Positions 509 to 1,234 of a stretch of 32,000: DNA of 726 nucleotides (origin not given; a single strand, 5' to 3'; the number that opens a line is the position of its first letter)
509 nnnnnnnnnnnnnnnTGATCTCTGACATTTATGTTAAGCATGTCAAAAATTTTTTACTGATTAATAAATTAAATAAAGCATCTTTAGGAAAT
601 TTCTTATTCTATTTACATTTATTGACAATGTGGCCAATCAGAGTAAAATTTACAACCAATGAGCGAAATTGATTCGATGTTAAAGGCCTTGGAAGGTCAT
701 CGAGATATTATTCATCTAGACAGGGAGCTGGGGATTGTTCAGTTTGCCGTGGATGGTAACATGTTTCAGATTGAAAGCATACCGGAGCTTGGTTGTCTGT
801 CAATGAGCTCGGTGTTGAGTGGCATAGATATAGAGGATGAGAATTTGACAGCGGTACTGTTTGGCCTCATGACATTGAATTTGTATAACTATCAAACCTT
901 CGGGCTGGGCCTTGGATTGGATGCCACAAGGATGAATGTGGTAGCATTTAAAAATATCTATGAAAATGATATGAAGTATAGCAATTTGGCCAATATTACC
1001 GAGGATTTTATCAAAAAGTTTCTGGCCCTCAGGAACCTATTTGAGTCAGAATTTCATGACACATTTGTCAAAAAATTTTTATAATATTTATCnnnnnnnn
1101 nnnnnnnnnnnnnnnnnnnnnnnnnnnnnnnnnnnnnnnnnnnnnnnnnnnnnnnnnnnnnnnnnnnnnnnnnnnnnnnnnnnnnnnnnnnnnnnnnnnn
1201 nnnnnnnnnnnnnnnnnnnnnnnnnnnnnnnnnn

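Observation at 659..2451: Candidate type III secretion chaperone plus class-3 lipase effector pair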

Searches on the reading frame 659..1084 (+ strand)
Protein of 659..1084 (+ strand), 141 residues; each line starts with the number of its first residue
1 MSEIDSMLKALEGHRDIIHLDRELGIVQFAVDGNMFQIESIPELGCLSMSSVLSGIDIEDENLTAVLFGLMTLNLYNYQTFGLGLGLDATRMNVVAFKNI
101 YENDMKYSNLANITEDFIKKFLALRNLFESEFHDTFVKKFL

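Call 3: search_protein_families(library=pfam, proteins=[window:659-1084:+], max_evalue=1)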
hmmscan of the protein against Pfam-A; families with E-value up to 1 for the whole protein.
window:659-1084:+ (141 aa): 2 families
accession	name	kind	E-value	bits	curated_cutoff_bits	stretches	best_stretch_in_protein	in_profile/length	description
PF05932.18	CesT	-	0.026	15.1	22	1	47-121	43-115/119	Tir chaperone protein (CesT) family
PF16843.10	Get5_bdg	-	0.16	11.9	25.3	1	115-138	3-26/53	Binding domain to Get4 on Get5, Golgi to ER traffic protein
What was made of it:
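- Checked: The CesT match is below threshold (15.1 bits vs 22; call 3).
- CesT membership is below threshold (call 3).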

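Call 4: search_protein_families(library=ncbifam, proteins=[window:659-1084:+], max_evalue=1)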
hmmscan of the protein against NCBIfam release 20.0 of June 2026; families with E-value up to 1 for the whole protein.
window:659-1084:+ (141 aa): 0 families

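Call 6: find_homologous_proteins(query=window:659-1084:+, max_evalue=0.01)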
Query window:659-1084:+ (141 aa): 4 proteins with E <= 0.01 among 67 candidates.
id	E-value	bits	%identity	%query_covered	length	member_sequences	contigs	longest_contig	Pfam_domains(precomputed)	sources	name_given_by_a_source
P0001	4.2e-85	300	100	100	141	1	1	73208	-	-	-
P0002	2.9e-62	227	76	96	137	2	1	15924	-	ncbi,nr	ncbi:MAG: type III secretion system chaperone [Puniceicoccales bacterium]|nr:type III secretion syst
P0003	3.8e-58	213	69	99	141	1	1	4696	-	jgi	jgi:hypothetical protein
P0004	4.2e-57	210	68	99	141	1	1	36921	-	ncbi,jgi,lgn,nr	ncbi:MAG: type III secretion system chaperone [Puniceicoccales bacterium]|jgi:hypothetical protein|n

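Call 8: find_encoding_contigs(protein=P0001, flank=10000, max_places=4)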
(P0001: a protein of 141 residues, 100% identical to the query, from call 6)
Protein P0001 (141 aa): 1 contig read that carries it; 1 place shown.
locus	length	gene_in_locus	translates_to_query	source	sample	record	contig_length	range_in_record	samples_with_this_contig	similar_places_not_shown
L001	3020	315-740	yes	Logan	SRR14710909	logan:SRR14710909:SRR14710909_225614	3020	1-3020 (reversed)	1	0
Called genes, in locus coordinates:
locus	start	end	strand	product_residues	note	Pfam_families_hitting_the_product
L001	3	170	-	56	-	?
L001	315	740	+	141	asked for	-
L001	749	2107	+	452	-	PF26363:Phospholipase-like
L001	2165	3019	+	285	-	?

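Call 9: find_encoding_contigs(protein=P0002, flank=10000, max_places=4)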
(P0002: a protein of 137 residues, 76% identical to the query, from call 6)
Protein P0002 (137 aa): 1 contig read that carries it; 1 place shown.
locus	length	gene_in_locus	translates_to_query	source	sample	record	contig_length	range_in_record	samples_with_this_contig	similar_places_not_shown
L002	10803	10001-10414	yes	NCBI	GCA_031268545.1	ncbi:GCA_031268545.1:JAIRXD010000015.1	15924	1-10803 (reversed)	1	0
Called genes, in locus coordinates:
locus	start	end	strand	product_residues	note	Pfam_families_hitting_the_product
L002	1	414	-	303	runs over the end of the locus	PF01795:Methyltransf_5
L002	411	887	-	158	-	PF02381:MraZ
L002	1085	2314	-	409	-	PF00266:Aminotran_5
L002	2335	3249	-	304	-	PF02673:BacA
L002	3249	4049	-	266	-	PF01026:TatD_DNase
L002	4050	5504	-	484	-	PF02934:GatB_N, PF02637:GatB_Yqey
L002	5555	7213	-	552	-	PF13416:SBP_bac_8, PF01547:SBP_bac_1 (weak), PF13343:SBP_bac_6, PF13531:SBP_bac_11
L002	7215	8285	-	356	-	PF00005:ABC_tran, PF13304:AAA_21 (faint)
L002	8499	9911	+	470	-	PF26363:Phospholipase-like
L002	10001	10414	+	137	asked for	-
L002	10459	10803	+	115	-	?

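Call 10: find_encoding_contigs(protein=P0004, flank=10000, max_places=4)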
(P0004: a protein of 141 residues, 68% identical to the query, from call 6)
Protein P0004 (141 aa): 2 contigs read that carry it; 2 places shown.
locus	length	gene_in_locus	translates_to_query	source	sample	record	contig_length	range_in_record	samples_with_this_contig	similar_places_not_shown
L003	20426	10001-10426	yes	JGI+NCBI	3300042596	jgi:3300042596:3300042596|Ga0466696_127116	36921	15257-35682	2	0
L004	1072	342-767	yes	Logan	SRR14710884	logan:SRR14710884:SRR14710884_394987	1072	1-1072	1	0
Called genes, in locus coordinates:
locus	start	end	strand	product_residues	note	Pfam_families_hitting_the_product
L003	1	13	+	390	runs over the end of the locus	PF00226:DnaJ, PF01556:DnaJ_C, PF15777:Anti-TRAP (faint), PF00684:DnaJ_CXXCXGXG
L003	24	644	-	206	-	-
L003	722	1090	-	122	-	-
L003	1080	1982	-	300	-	PF01795:Methyltransf_5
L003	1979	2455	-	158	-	PF02381:MraZ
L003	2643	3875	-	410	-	PF00266:Aminotran_5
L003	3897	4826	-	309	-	PF02673:BacA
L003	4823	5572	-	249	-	PF01026:TatD_DNase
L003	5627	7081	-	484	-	PF02934:GatB_N, PF02637:GatB_Yqey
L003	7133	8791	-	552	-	PF01547:SBP_bac_1, PF13343:SBP_bac_6, PF13531:SBP_bac_11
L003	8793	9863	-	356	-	PF00005:ABC_tran, PF13304:AAA_21 (faint)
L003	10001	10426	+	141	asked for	-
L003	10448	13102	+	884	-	PF26363:Phospholipase-like, PF01764:Lipase_3 (faint), PF12697:Abhydrolase_6 (faint), PF05728:UPF0227 (faint), PF09752:ABHD18 (faint), PF26363:Phospholipase-like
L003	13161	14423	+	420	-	PF04413:Glycos_transf_N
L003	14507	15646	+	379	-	PF00155:Aminotran_1_2 (weak), PF01041:DegT_DnrJ_EryC1, PF01053:Cys_Met_Meta_PP (weak), PF01212:Beta_elim_lyase (faint)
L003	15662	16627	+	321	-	PF00294:PfkB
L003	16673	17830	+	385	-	PF12242:Eno-Rase_NADH_b, PF12241:Enoyl_reductase, PF07055:Eno-Rase_FAD_bd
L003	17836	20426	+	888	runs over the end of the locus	PF01411:tRNA-synt_2c, PF07973:tRNA_SAD, PF02272:DHHA1 (weak)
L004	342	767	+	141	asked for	-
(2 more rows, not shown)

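Call 11: search_solved_structures(query=window:659-1084:+, max_evalue=10, show_alignments=2)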
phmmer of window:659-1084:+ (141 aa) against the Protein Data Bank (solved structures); distinct sequences matched with E-value up to 10: 7.
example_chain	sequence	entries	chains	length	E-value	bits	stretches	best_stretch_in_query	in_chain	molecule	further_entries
4twi_A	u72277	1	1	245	1.3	12.4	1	10-47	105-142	NAD-dependent protein deacylase 1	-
1m2g_A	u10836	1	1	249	1.4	12.4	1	10-47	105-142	Silent Information Regulator 2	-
1m2k_A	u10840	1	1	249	1.4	12.4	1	10-47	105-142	Silent Information Regulator 2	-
1m2h_A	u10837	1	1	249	1.4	12.4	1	10-47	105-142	Silent Information Regulator 2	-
1m2n_A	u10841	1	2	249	1.4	12.4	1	10-47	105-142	Silent Information Regulator 2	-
1m2j_A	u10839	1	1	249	1.4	12.4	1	10-47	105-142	Silent Information Regulator 2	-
1ici_A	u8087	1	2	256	1.4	12.4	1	10-47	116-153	TRANSCRIPTIONAL REGULATORY PROTEIN, SIR2 FAMILY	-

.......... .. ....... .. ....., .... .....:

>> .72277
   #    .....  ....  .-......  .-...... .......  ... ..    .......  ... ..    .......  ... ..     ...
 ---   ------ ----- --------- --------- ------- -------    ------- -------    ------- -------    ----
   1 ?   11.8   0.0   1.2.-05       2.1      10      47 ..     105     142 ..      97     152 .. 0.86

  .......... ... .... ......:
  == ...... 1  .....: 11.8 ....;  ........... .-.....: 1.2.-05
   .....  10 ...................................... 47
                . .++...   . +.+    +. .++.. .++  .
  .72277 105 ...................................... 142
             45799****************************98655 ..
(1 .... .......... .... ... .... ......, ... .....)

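Call 21: search_solved_structures(query=A1, max_evalue=10, show_alignments=3)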
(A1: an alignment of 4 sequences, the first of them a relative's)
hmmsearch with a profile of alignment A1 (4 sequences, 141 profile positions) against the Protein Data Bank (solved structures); distinct sequences matched with E-value up to 10: 0.
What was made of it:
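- Tried and rejected: phmmer and a profile search against PDB sequences gave nothing meaningful (calls 11, 21).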

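Call 22: search_protein_families(library=pfam, alignment_id=A1, max_evalue=1)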
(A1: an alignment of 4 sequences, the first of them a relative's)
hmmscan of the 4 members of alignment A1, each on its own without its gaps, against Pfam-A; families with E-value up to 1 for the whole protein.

A. member 1, P0001 (141 aa): 2 families
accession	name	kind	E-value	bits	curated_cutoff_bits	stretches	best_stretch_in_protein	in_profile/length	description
PF05932.18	CesT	-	0.026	15.1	22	1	47-121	43-115/119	Tir chaperone protein (CesT) family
PF16843.10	Get5_bdg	-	0.16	11.9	25.3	1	115-138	3-26/53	Binding domain to Get4 on Get5, Golgi to ER traffic protein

B. families by the number of members that match (of 4 scanned): 3 families
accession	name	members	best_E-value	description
PF05932.18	CesT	3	0.00065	Tir chaperone protein (CesT) family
PF16843.10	Get5_bdg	2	0.1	Binding domain to Get4 on Get5, Golgi to ER traffic protein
PF21122.3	KA1_BRSK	1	0.13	BRSK1/2 KA1 domain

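Call 28: find_encoding_contigs(protein=P0003, flank=10000, max_places=4)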
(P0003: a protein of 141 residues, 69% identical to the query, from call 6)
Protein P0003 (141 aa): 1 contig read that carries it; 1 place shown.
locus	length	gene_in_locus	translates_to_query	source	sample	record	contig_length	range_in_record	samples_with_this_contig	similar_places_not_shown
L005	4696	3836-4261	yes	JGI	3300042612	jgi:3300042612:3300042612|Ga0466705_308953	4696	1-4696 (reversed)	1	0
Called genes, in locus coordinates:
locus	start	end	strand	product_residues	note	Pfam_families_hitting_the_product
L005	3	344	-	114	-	?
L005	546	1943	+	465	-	PF26363:Phospholipase-like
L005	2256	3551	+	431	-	PF26363:Phospholipase-like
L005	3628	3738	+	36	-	-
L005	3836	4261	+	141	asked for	-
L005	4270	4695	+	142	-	?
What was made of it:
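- One small gene serves up to three divergent lipase paralogues (calls 9, 28), whereas I would expect one cognate immunity gene per toxin.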

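Call 31: search_protein_representatives(alignment_id=A1)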
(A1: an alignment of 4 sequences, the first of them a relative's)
Query: 4 sequences, 141 profile positions. Proteins with E-value up to 0.001 (for the whole library): 3; up to 1e-10: 1; up to 1e-30: 1. The best 3 are listed.
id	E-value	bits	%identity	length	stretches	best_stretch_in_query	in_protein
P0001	2.7e-78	277.1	-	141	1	1-140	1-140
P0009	2.4e-06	44.0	-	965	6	11-65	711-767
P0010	7.3e-04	35.9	-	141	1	9-128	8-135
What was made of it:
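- An exhaustive profile search of 1.84 billion representatives found only one further true homologue (call 31).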

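Call 34: search_protein_families(library=pfam, proteins=[P0010], max_evalue=1)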
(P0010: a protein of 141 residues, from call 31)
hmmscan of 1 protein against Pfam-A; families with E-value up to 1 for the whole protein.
P0010 (141 aa): 2 families
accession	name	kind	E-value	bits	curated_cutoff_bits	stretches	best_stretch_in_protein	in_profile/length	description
PF05932.18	CesT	-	0.012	16.1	22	1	25-127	11-114/119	Tir chaperone protein (CesT) family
PF11199.13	DUF2891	-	0.14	11.6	25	1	65-132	174-244/325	Protein of unknown function (DUF2891)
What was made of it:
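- On Class I (CesT/SycE-type) T3SS chaperones: Relatives reach E 6.5e-4 at best, and P0010 reaches 0.012 (calls 3, 22, 34).
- CesT-likeness: CesT is the top Pfam hit in four of the five family members (three of the four in A1, plus P0010), E 6.5e-4 to 0.026 (calls 3, 22, 34).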

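Call 35: list_cluster_members(proteins=[P0010, P0002, P0004, P0006])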
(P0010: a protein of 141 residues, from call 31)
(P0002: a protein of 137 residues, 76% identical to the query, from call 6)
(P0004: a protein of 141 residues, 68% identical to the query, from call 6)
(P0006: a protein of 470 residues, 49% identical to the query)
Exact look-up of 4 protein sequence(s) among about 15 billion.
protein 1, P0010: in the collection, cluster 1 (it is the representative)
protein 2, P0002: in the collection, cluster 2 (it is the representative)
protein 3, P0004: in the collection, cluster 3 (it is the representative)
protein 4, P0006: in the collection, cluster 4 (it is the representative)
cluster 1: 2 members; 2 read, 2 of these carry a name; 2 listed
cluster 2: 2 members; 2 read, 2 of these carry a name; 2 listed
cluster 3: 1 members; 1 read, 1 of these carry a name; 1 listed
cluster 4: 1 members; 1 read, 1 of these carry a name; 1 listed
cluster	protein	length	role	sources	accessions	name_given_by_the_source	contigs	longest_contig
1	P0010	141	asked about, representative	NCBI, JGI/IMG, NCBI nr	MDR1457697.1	MAG: type III secretion system chaperone [Puniceicoccales bacterium] | hypothetical protein | type III secretion system chaperone [Puniceicoccales bacterium]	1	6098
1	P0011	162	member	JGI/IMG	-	hypothetical protein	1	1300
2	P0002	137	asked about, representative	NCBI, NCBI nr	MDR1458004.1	MAG: type III secretion system chaperone [Puniceicoccales bacterium] | type III secretion system chaperone [Puniceicoccales bacterium]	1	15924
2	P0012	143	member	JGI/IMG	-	hypothetical protein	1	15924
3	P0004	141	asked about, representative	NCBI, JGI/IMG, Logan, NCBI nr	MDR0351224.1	MAG: type III secretion system chaperone [Puniceicoccales bacterium] | hypothetical protein | type III secretion system chaperone [Puniceicoccales bacterium]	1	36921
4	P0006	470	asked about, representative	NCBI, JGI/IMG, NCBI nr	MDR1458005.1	MAG: hypothetical protein LBI37_00540 [Puniceicoccales bacterium] | hypothetical protein | hypothetical protein [Puniceicoccales bacterium]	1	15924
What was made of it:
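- NCBI names the relatives 'type III secretion system chaperone' (calls 6, 35).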

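Call 36: find_encoding_contigs(protein=P0010, flank=10000, max_places=4)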
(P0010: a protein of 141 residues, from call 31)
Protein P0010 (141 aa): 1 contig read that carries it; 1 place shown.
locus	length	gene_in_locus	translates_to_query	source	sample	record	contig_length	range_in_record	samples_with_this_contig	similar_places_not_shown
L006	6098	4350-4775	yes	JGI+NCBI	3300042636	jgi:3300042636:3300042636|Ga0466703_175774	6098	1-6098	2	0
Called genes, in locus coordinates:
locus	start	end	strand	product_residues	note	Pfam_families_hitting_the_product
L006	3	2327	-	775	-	PF13491:FtsK_4TM, PF17854:FtsK_alpha, PF01580:FtsK_SpoIIIE, PF09397:FtsK_gamma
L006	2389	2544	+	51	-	-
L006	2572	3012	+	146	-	PF05932:CesT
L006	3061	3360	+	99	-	-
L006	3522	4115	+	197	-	PF09835:DUF2062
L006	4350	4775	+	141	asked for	-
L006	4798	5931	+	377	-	-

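Call 37: predict_structure(alignment_id=A1)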
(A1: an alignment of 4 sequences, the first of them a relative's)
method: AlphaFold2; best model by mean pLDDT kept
length: 141 residues; sequences in the alignment: 4
mean_pLDDT: 42.1   pTM: 0.30
mean pLDDT of the five models: 42.1, 41.2, 39.0, 36.8, 35.1
residues with pLDDT >= 90: 0; 70-90: 0; 50-70: 21; < 50: 120
segments of 3 or more residues with pLDDT < 50: 22-25, 32-101, 103-141
pLDDT, mean of each block of 10 residues (from residue 1): 53 52 49 43 34 35 42 41 36 44 44 42 43 33 28
secondary structure, 60 per line:
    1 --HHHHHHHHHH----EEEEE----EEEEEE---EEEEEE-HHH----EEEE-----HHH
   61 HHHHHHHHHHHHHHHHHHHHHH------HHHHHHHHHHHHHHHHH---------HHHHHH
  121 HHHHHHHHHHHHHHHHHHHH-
elements in order: H3-12 E17-21 E26-31 E35-40 E49-52 H58-82 H89-105 H115-140

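Call 45: search_protein_families(library=pfam, proteins=[L006:2566-3012:+, L006:3061-3360:+, L006:4798-5931:+], max_evalue=1)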
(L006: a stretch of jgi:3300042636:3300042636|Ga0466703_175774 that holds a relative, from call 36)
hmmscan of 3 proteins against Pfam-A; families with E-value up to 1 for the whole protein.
L006:2566-3012:+ (148 aa): 2 families
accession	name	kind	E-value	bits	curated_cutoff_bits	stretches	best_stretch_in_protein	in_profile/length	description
PF05932.18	CesT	-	7.3e-21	74.9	22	1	12-129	2-118/119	Tir chaperone protein (CesT) family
PF22550.1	CesT_Tir_1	-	0.00022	21.6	27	1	29-102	24-94/131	CesT_Tir_1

L006:3061-3360:+ (99 aa): 0 families

L006:4798-5931:+ (377 aa): 3 families
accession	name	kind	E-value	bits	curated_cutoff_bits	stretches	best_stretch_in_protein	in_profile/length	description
PF08036.16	Antimicrobial_6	-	0.011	16.2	25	1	76-105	4-33/39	Diapausin family of antimicrobial peptide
PF01764.32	Lipase_3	-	0.024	15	22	1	257-279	64-86/140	Lipase (class 3)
PF05728.18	UPF0227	-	0.14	12.5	21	1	225-294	28-97/187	Uncharacterised protein family (UPF0227)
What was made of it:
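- A bona fide CesT protein (PF05932, E 7e-21) lies 1.3 kb upstream of the second pair in L006 (call 45).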

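Call 56: predict_structure(alignment_id=A3)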
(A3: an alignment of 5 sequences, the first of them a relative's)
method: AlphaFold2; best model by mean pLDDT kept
length: 141 residues; sequences in the alignment: 5
mean_pLDDT: 44.2   pTM: 0.30
mean pLDDT of the five models: 44.2, 42.4, 41.5, 39.3, 37.5
residues with pLDDT >= 90: 0; 70-90: 0; 50-70: 35; < 50: 106
segments of 3 or more residues with pLDDT < 50: 1-3, 24-26, 30-69, 71-114, 127-129, 131-141
pLDDT, mean of each block of 10 residues (from residue 1): 52 56 51 45 38 38 47 45 39 37 39 50 49 34 33
secondary structure, 60 per line:
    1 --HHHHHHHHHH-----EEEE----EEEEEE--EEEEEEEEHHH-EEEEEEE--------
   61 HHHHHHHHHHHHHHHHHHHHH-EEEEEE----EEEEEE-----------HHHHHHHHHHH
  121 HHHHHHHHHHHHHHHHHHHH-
elements in order: H3-12 E18-21 E26-31 E34-41 E46-52 H61-81 E83-88 E93-98 H110-140
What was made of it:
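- AlphaFold model 2 has the order a-bbbb-a-bb-a (call 56).
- Tried and rejected: Both models are low confidence (pLDDT 42 and 44; calls 37, 56).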

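Call 60: fold_search(model_id=the predicted structure, library=pdb)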
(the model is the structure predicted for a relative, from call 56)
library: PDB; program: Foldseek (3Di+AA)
matches with E <= 10: 459; with E <= 0.001: 0
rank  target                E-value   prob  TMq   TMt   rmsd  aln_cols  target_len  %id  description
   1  3kxy_D                3.3e-03  1.00  0.39  0.41   4.9        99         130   20  Crystal Structure of the ExsC-ExsE Complex (released 2010-06-30)
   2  3kxy_A                3.9e-03  1.00  0.39  0.40   4.9        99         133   21  Crystal Structure of the ExsC-ExsE Complex (released 2010-06-30)
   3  3kxy_B                5.0e-03  1.00  0.39  0.41   4.9        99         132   20  Crystal Structure of the ExsC-ExsE Complex (released 2010-06-30)
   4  1xkp_C                1.3e-02  1.00  0.48  0.52   5.4       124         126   18  Crystal structure of the virulence factor YopN in complex with its heterodimeric chaperone SycN-YscB (released 2005-03-22)
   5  3kxy_H                1.3e-02  1.00  0.48  0.51   5.1       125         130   18  Crystal Structure of the ExsC-ExsE Complex (released 2010-06-30)
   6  3kxy_J                2.6e-02  0.98  0.39  0.41   4.9        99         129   20  Crystal Structure of the ExsC-ExsE Complex (released 2010-06-30)
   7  5z38_A                2.7e-02  0.98  0.44  0.41   6.5       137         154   14  Crystal structure of CsrA bound to CesT (released 2018-04-04)
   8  3kxy_F                2.9e-02  0.99  0.50  0.53   5.1       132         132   17  Crystal Structure of the ExsC-ExsE Complex (released 2010-06-30)
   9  9uwz_A                3.9e-02  0.97  0.43  0.44   5.6       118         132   19  Crystal structure of the type III secretion chaperone VecA from Vibrio parahaemolyticus (released 2025-06-25)
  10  9ux0_B                4.6e-02  0.95  0.42  0.45   5.7       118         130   19  Crystal structure of the virulence effector VepA in complex with its secretion chaperone VecA (released 2025-06-25)
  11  5z38_C                4.9e-02  0.95  0.43  0.40   6.4       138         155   13  Crystal structure of CsrA bound to CesT (released 2018-04-04)
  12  4g6t_A                5.5e-02  0.93  0.38  0.41   5.0        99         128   17  Structure of the HopA1-SchA Chaperone-Effector Complex (released 2013-06-05)
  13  1jyo_A                8.9e-02  0.96  0.48  0.51   5.5       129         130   11  Structure of the Salmonella Virulence Effector SptP in Complex with its Secretion Chaperone SicP (released 2001-11-07)
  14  1k3e_A                9.4e-02  0.82  0.43  0.43  13.2       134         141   13  Type III secretion chaperone CesT (released 2001-11-28)
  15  5z38_D                1.2e-01  0.57  0.32  0.31   8.4       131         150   12  Crystal structure of CsrA bound to CesT (released 2018-04-04)
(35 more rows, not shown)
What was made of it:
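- On Class I (CesT/SycE-type) T3SS chaperones: Model 2 has the expected order of elements, and nearly all its top Foldseek PDB hits are T3S chaperones (E 3e-3 to 0.4, TM 0.4-0.5) (calls 56, 60).
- Its Foldseek hits are almost exclusively class I T3S chaperones (ExsC, YscB/SycN, CesT, VecA, SicP, SrcA, Spa15, SpcU, SycT) (call 60).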

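Call 68: find_homologous_proteins(query=L006:2566-3012:+, max_evalue=0.001)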
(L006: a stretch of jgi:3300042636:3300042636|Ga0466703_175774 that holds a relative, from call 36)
Query L006:2566-3012:+ (148 aa): 24 proteins with E <= 0.001 among 67 candidates.
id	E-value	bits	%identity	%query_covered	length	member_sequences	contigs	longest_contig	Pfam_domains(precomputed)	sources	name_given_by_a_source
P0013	4.3e-88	311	99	100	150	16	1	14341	PF05932.20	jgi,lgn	jgi:hypothetical protein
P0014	1.7e-77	276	87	99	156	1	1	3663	PF05932.20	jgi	jgi:hypothetical protein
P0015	2.0e-77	276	88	99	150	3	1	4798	PF05932.20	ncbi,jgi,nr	ncbi:MAG: type III secretion system chaperone [Puniceicoccales bacterium]|jgi:hypothetical protein|n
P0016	2.3e-76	273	88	99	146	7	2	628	PF05932.20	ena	-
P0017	5.4e-76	271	84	100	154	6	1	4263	PF05932.20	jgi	jgi:hypothetical protein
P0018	9.8e-76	270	87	97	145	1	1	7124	PF05932.20,PF22550.2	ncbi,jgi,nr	ncbi:MAG: type III secretion system chaperone [Puniceicoccales bacterium]|jgi:hypothetical protein|n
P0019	2.2e-75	269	88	99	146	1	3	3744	PF05932.20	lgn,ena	-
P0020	2.8e-75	269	84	99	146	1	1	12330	PF05932.20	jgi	jgi:hypothetical protein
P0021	1.4e-73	264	85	97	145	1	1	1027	PF05932.20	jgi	jgi:hypothetical protein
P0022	3.6e-73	262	85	97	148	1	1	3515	PF05932.20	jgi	jgi:hypothetical protein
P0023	7.5e-73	261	85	99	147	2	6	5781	PF05932.20,PF22550.2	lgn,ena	-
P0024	5.1e-72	258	84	99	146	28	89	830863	PF05932.20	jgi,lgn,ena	jgi:hypothetical protein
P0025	4.5e-64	233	73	99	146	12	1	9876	PF05932.20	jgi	jgi:hypothetical protein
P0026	5.9e-62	226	72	99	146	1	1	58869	PF05932.20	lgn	-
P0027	7.6e-62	225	96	76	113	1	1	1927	PF05932.20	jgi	jgi:hypothetical protein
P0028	9.0e-62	225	78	99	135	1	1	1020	PF05932.20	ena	-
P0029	1.4e-61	225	70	99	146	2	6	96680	PF05932.20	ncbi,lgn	-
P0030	2.5e-61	224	71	99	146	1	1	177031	PF05932.20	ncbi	-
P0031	3.6e-61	223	70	99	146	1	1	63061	PF05932.20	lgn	-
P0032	4.9e-60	220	68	99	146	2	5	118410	PF05932.20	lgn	-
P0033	7.8e-56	206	64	99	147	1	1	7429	PF05932.20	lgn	-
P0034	3.1e-54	201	63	99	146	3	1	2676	PF05932.20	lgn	-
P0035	4.1e-40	155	68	74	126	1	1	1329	PF05932.20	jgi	jgi:hypothetical protein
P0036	3.9e-33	132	85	50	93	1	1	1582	PF05932.20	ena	-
